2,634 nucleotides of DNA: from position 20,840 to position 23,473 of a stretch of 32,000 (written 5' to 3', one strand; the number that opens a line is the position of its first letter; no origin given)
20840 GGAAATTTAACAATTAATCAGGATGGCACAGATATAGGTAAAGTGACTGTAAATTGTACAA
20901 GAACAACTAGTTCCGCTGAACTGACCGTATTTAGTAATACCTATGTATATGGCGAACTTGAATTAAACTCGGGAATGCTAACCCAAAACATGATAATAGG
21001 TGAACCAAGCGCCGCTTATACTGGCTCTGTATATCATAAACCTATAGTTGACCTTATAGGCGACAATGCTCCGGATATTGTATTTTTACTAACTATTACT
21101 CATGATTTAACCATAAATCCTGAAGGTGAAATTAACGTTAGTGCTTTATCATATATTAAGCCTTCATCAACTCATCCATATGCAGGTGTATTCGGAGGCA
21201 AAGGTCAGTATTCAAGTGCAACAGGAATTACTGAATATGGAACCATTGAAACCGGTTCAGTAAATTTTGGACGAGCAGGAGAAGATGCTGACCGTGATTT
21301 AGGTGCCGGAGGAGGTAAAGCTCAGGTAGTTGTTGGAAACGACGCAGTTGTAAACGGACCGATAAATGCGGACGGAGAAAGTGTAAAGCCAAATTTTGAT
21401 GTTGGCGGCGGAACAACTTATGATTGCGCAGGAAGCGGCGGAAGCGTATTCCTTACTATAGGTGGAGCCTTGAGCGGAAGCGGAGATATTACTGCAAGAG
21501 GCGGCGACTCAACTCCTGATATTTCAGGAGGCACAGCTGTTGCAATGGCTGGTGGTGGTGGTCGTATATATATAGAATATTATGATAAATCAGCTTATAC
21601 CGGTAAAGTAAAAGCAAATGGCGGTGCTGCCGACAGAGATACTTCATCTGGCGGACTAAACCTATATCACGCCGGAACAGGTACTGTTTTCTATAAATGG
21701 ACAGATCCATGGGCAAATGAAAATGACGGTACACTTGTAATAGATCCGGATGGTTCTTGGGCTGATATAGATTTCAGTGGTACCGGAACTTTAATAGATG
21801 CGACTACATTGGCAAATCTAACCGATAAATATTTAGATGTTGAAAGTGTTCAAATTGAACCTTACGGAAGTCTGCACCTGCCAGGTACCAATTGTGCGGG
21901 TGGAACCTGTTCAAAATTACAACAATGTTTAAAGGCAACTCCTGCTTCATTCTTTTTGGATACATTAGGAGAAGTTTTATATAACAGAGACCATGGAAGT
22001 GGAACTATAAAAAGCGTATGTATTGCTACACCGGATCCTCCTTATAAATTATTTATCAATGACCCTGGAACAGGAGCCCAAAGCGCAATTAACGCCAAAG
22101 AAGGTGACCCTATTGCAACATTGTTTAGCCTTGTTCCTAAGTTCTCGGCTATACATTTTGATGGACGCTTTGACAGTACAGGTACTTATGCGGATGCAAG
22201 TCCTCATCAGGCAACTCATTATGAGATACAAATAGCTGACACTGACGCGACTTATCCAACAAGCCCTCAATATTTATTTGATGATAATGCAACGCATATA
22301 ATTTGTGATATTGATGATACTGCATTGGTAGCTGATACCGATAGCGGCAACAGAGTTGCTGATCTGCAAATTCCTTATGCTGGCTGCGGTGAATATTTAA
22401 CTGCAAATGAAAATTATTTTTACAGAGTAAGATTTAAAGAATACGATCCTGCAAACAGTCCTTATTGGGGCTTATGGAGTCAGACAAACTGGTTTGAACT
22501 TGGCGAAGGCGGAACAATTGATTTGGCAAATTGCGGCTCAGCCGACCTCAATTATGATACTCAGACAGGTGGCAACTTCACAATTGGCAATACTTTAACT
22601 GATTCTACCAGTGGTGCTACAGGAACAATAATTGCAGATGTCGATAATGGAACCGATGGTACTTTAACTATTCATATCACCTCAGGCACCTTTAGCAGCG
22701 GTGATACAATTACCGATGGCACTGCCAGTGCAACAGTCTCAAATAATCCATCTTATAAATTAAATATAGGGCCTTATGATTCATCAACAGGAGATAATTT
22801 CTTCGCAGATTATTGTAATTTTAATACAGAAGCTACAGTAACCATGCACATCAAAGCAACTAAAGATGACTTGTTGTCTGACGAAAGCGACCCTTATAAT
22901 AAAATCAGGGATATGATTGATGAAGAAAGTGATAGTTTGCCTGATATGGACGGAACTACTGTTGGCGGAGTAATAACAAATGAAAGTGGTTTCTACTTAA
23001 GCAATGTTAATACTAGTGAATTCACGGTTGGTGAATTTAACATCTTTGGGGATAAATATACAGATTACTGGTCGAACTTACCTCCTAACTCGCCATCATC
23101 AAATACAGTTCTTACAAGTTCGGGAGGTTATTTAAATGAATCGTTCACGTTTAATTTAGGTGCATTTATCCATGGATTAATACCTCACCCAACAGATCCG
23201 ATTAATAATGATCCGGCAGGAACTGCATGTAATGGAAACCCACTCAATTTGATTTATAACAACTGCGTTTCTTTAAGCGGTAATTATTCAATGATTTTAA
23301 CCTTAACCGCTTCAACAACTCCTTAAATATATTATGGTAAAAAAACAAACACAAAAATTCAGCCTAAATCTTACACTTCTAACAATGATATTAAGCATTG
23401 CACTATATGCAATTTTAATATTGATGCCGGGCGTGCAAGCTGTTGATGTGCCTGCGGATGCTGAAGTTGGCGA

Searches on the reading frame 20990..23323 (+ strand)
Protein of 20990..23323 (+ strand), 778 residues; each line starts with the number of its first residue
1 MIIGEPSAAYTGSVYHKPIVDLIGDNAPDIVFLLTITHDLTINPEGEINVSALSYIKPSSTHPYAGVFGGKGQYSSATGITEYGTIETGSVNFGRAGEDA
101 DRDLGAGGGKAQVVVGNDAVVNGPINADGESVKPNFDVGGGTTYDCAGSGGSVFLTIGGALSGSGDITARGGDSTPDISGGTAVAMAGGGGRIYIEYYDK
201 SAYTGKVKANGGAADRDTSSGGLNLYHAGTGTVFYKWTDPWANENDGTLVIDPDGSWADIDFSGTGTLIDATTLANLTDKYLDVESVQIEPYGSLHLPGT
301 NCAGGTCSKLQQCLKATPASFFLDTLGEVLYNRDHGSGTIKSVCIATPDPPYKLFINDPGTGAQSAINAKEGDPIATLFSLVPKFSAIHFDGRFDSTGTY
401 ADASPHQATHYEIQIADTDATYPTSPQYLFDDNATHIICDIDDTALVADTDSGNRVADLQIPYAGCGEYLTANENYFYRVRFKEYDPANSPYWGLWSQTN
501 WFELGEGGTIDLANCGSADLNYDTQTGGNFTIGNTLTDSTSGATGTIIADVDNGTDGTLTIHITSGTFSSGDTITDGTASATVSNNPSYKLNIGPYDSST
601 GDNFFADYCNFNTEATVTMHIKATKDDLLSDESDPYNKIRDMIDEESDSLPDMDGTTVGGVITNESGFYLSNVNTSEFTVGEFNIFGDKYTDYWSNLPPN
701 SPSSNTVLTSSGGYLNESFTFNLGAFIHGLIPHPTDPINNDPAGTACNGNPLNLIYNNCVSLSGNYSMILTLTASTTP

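Call 59: search_protein_families(library=ncbifam, proteins=[window:20990-23323:+], max_evalue=1)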
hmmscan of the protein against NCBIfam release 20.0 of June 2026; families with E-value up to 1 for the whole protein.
window:20990-23323:+ (778 aa): 0 families

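Call 64: predict_structure(alignment_id=A4)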
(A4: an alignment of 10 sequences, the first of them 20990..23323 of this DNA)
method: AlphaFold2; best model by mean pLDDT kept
length: 778 residues; sequences in the alignment: 10
mean_pLDDT: 69.3   pTM: 0.62
mean pLDDT of the five models: 69.3, 66.6, 66.1, 61.4, 54.4
residues with pLDDT >= 90: 77; 70-90: 314; 50-70: 270; < 50: 117
segments of 3 or more residues with pLDDT < 50: 22-27, 83-90, 136-140, 218-221, 276-280, 395-400, 517-529, 550-558, 578-588, 648-651, 684-693, 700-703, 731-758
pLDDT, mean of each block of 10 residues (from residue 1): 73 73 48 86 93 76 78 68 45 74 76 93 94 58 75 91 96 73 75 89 92 69 72 86 77 86 81 60 78 79 64 85 77 69 77 76 58 76 83 53 71 85 77 73 87 84 77 85 75 83 68 50 35 68 67 45 66 50 42 65 64 64 69 66 52 57 62 62 44 50 62 62 63 36 35 44 68 64
secondary structure, 60 per line:
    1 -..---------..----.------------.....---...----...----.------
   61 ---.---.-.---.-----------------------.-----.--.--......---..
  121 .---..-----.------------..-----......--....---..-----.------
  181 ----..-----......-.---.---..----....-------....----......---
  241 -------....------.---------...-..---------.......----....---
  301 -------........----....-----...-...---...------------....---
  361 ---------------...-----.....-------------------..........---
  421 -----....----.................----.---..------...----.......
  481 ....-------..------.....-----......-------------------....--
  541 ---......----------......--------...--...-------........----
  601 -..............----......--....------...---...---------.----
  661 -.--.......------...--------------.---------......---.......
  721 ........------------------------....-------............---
elements in order (helices of 4 or more, strands of 3 or more residues): E32-36 E40-42 E47-49 E110-115 E119-121 E152-157 E160-163 E192-197 E213-216 E224-227 E232-237 E248-251 E283-289 E294-297 E308-315 E320-323 E329-331 E339-341 E354-357 E376-378 E384-388 E408-417 H426-429 E437-450 E474-484 E500-504 E510-515 E535-538 E544-549 E560-565 E574-576 E579-581 E589-596 E602-615 E620-625 E628-631 E638-640 E665-671 E678-680 E705-710 E714-728 H753-756 E764-775

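Call 66: fold_search(model_id=the predicted structure, library=pdb)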
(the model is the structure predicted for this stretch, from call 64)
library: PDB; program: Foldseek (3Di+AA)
matches with E <= 10: 1261; with E <= 0.001: 2
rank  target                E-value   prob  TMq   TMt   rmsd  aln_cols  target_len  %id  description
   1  6zjp                  3.0e-04  0.35  0.09  0.08  29.7       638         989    9  Cold-adapted beta-D-galactosidase from Arthrobacter sp. 32cB mutant E517Q (released 2020-08-05)
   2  6sec                  7.1e-04  0.44  0.09  0.07  23.4       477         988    8  Cold-adapted beta-D-galactosidase from Arthrobacter sp. 32cBon complex with ONPG (released 2019-09-11)
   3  4lr4_C                1.0e-03  0.82  0.11  0.20  15.6       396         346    9  Crystal structure of a putative secreted protein (EUBREC_3654) from Eubacterium rectale at 2.43 A resolution (released 2013-09-18)
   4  6etz                  1.5e-03  0.35  0.09  0.07  24.1       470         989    8  Cold-adapted beta-D-galactosidase from Arthrobacter sp. 32cB (released 2018-01-10)
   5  4lr4_A                1.7e-03  0.72  0.11  0.19  15.5       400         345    9  Crystal structure of a putative secreted protein (EUBREC_3654) from Eubacterium rectale at 2.43 A resolution (released 2013-09-18)
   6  3f83                  1.8e-03  0.66  0.13  0.18  16.6       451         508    8  Structure of fusion complex of the minor pilin CfaE and major pilin CfaB of CFA/I pili from ETEC E. coli (released 2009-08-11)
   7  1egj_A                2.1e-03  1.00  0.10  0.55   7.7       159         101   14  DOMAIN 4 OF THE BETA COMMON CHAIN IN COMPLEX WITH AN ANTIBODY (released 2001-02-15)
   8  6se9_A                2.2e-03  0.33  0.09  0.07  24.0       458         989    9  Cold-adapted beta-D-galactosidase from Arthrobacter sp. 32cB mutant E441Q in complex with lactose bound in shallow mod (released 2019-09-11)
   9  3e0g_A                2.7e-03  0.72  0.10  0.16  22.8       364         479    9  Structure of the Leukemia Inhibitory Factor Receptor (LIF-R) domains D1-D5 (released 2008-09-23)
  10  8tld_E                3.1e-03  0.99  0.10  0.48   7.4       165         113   14  Structure of the IL-5 Signaling Complex (released 2024-04-10)
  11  6za2_A                3.1e-03  0.69  0.11  0.09  20.4       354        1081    9  Crystal structure of dimeric latent PorU from Porphyromonas gingivalis (released 2021-09-29)
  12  4kkq_A                3.9e-03  0.51  0.08  0.21  23.5       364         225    7  Crystal structure of Vibrio cholerae RbmA (crystal form 1) (released 2013-05-22)
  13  8avb_B                4.3e-03  0.72  0.10  0.13  18.8       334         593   10  Cryo-EM structure for mouse leptin in complex with the mouse LEP-R ectodomain (1:2 mLEP:mLEPR model). (released 2023-04-05)
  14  6zjq                  4.3e-03  0.25  0.10  0.08  26.9       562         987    9  Cold-adapted beta-D-galactosidase from Arthrobacter sp. 32cB mutant E517Q in complex with galactose (released 2020-08-05)
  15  6zjv                  4.5e-03  0.20  0.10  0.08  28.0       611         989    9  Cold-adapted beta-D-galactosidase from Arthrobacter sp. 32cB mutant D207A (released 2020-08-05)
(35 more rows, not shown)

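Call 75: fold_search(model_id=the predicted structure, library=viral)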
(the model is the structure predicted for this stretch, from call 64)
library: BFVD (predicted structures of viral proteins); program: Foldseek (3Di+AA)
matches with E <= 10: 812; with E <= 0.001: 15
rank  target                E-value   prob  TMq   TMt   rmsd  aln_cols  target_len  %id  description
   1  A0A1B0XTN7            4.2e-06  1.00  0.14  0.18  16.7       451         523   10  (no name in the UniProt tables at hand)
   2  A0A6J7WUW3            9.1e-06  1.00  0.14  0.11  18.3       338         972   13  Fibronectin type-III domain-containing protein [uncultured Caudovirales phage]
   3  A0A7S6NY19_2          2.8e-05  0.72  0.13  0.11  35.3       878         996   11  PA14 domain-containing protein [Bathycoccus sp. RCC716 virus 1]
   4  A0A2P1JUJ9            4.5e-05  0.85  0.12  0.11  25.5       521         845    8  Fibronectin type-III domain-containing protein [Bacillus phage Anath]
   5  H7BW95                9.2e-05  0.93  0.12  0.17  25.8       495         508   10  (no name in the UniProt tables at hand)
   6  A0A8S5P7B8            1.6e-04  0.98  0.10  0.15  28.2       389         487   10  Fibronectin type-III domain-containing protein [Siphoviridae sp. ctsUY14]
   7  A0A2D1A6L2            1.6e-04  0.51  0.09  0.06  35.2       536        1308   12  Minor tail protein [Rhodococcus phage Trina]
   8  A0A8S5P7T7            1.8e-04  0.92  0.13  0.12  26.0       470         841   12  FN3 [Siphoviridae sp. ctmYS12]
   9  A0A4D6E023            2.9e-04  0.75  0.13  0.09  35.3       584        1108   10  (no name in the UniProt tables at hand)
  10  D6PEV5                3.0e-04  0.66  0.12  0.10  23.4       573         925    8  (no name in the UniProt tables at hand)
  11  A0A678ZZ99            5.9e-04  0.60  0.11  0.15  19.7       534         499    9  Uncharacterized protein [Pectobacterium phage Arno162]
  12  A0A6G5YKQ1            6.5e-04  0.18  0.07  0.07  27.4       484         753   10  (no name in the UniProt tables at hand)
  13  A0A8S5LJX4            8.5e-04  0.90  0.11  0.22  18.7       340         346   10  Contactin-4 [Siphoviridae sp. ct3o911]
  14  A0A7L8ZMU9            9.4e-04  0.35  0.10  0.08  23.8       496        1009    9  Uncharacterized protein [Erwinia phage pEa_SNUABM_47]
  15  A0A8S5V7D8            9.9e-04  0.21  0.08  0.12  28.9       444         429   10  Uncharacterized protein [CrAss-like virus sp. ctUXy6]
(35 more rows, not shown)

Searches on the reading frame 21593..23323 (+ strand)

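Call 52: search_protein_families(library=pfam, proteins=[window:21593-23323:+], max_evalue=0.1)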
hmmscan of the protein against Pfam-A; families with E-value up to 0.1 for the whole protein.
window:21593-23323:+ (577 aa): 1 family
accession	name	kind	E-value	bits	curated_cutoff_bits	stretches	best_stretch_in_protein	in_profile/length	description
PF25788.1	Ig_Rha78A_N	-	0.0022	18.6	27.4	1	207-304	35-102/105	Rha78A-like, N-terminal immunoglobulin domain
